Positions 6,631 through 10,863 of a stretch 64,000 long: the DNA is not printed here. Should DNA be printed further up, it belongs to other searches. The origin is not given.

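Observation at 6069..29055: Ten copies of a ~170-aa lectin-like module that I cannot assign to a named family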

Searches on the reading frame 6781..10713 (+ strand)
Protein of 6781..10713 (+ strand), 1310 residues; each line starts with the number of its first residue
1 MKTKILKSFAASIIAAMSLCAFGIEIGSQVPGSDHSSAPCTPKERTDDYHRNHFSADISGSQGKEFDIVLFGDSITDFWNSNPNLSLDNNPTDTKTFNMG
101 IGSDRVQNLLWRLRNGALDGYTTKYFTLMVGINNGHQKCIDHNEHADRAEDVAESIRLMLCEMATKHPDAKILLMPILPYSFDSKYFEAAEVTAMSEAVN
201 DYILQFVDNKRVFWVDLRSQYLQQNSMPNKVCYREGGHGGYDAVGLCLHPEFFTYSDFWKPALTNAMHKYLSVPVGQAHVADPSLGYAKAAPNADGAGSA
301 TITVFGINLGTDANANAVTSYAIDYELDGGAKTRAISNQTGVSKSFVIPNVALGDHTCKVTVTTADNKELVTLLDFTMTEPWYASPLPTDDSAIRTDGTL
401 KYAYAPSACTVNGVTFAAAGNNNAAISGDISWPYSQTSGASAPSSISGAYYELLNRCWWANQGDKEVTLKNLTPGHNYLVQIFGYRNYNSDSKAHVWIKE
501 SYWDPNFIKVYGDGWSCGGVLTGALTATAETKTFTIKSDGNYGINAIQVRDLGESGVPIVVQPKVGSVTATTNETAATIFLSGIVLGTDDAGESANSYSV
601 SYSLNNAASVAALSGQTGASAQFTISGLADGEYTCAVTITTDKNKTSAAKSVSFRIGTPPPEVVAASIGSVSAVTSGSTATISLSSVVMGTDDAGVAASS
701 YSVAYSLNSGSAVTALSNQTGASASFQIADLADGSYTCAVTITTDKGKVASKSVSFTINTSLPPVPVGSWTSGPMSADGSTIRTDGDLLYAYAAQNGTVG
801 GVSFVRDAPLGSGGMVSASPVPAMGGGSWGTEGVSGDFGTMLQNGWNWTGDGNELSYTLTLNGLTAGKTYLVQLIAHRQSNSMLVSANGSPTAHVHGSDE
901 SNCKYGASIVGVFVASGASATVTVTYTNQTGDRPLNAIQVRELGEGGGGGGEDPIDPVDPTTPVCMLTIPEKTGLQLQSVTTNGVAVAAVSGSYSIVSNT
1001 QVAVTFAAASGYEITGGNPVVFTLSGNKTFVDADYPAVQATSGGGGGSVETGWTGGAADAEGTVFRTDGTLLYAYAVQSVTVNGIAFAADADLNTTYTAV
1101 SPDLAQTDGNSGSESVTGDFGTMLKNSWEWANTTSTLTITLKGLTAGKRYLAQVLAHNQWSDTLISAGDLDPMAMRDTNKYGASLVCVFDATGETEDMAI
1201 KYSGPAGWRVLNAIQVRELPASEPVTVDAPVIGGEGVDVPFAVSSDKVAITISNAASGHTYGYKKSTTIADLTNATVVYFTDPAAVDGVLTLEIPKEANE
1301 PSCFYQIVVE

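Call 4: search_protein_families(library=pfam, proteins=[window:6781-10710:+], max_evalue=0.1)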
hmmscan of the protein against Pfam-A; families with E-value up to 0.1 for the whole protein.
window:6781-10710:+ (1310 aa): 12 families
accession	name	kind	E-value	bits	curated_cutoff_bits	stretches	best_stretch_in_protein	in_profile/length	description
PF13472.12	Lipase_GDSL_2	-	3.3e-12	47.7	32.9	1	70-228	1-160/178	GDSL-like Lipase/Acylhydrolase family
PF00041.27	fn3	-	6.7e-09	36.3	25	0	464-487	48-71/84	Fibronectin type III domain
PF24942.1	Fn3_Dep-1_1st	-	1.5e-06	28.6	26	1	455-491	47-84/96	Dep-1 first Fn3-like domain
PF22433.2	MtxA_IG-like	-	9.9e-06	25.8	26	0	704-753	26-75/83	Magnetotaxis protein MtxA, Immunoglobulin-like domain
PF24421.1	Ig_J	-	1.5e-05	25.5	29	0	608-659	53-104/104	Tip attachment protein J, Ig-like domain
PF16656.11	Pur_ac_phosph_N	-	0.00016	22.6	30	0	1113-1163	45-88/93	Purple acid Phosphatase, N-terminal domain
PF19077.6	Big_13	-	0.00028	21.8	27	1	696-760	36-102/102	Bacterial Ig-like domain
PF22352.2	K319L-like_PKD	-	0.0003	21.2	27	2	694-757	24-83/84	K319L-like, PKD domain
PF25059.1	FN3_DSCAM-DSCAML_C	-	0.00088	20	39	0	693-757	15-79/89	DSCAM/DSCAML C-terminal Fn3-like domain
PF00657.28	Lipase_GDSL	-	0.0012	19.5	23.6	1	68-217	1-173/208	GDSL-like Lipase/Acylhydrolase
PF08204.17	V-set_CD47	-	0.012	15.9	21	0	717-748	61-94/111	CD47 immunoglobulin-like domain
PF21466.3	GH101_dom-5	-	0.02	15.1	27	0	852-882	41-71/145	Endo-alpha-N-acetylgalactosaminidase, domain 5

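Call 5: search_protein_families(library=ncbifam, proteins=[window:6781-10710:+], max_evalue=0.1)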
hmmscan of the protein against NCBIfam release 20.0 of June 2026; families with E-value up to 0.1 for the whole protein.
window:6781-10710:+ (1310 aa): 0 families

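Call 61: list_cluster_members(proteins=[window:6781-10710:+, window:25714-30561:+, window:18034-25626:+, P0032, P0261])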
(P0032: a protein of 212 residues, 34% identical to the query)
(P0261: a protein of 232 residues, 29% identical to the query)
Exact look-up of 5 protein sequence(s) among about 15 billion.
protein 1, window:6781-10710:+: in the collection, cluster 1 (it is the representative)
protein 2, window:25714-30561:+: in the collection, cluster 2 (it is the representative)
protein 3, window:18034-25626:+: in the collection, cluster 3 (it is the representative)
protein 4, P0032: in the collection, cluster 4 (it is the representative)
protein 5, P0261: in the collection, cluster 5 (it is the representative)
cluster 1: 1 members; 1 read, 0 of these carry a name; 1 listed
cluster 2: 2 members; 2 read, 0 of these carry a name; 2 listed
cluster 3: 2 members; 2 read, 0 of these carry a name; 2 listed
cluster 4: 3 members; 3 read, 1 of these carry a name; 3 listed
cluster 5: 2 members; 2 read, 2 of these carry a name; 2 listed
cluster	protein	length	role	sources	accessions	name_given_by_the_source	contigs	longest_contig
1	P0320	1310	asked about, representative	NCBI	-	-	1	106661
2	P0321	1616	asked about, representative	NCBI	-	-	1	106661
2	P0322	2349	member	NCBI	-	-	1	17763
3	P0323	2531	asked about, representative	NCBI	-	-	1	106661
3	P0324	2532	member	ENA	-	-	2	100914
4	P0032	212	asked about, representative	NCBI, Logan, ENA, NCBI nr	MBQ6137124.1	MAG: hypothetical protein IJI73_07115 [Kiritimatiellae bacterium] | hypothetical protein [Kiritimatiellia bacterium]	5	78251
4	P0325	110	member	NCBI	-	-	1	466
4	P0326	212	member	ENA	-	-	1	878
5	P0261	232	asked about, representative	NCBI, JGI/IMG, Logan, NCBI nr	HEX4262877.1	MAG TPA: PEP-CTERM sorting domain-containing protein [Verrucomicrobiae bacterium] | hypothetical protein | PEP-CTERM sorting domain-containing protein [Verrucomicrobiae bacterium]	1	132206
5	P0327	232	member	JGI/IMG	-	PEP-CTERM motif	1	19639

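Call 62: find_encoding_contigs(protein=window:6781-10713:+, flank=500, max_places=2)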
Protein window:6781-10713:+ (1310 aa): no gene with exactly this product is on record in the collection.
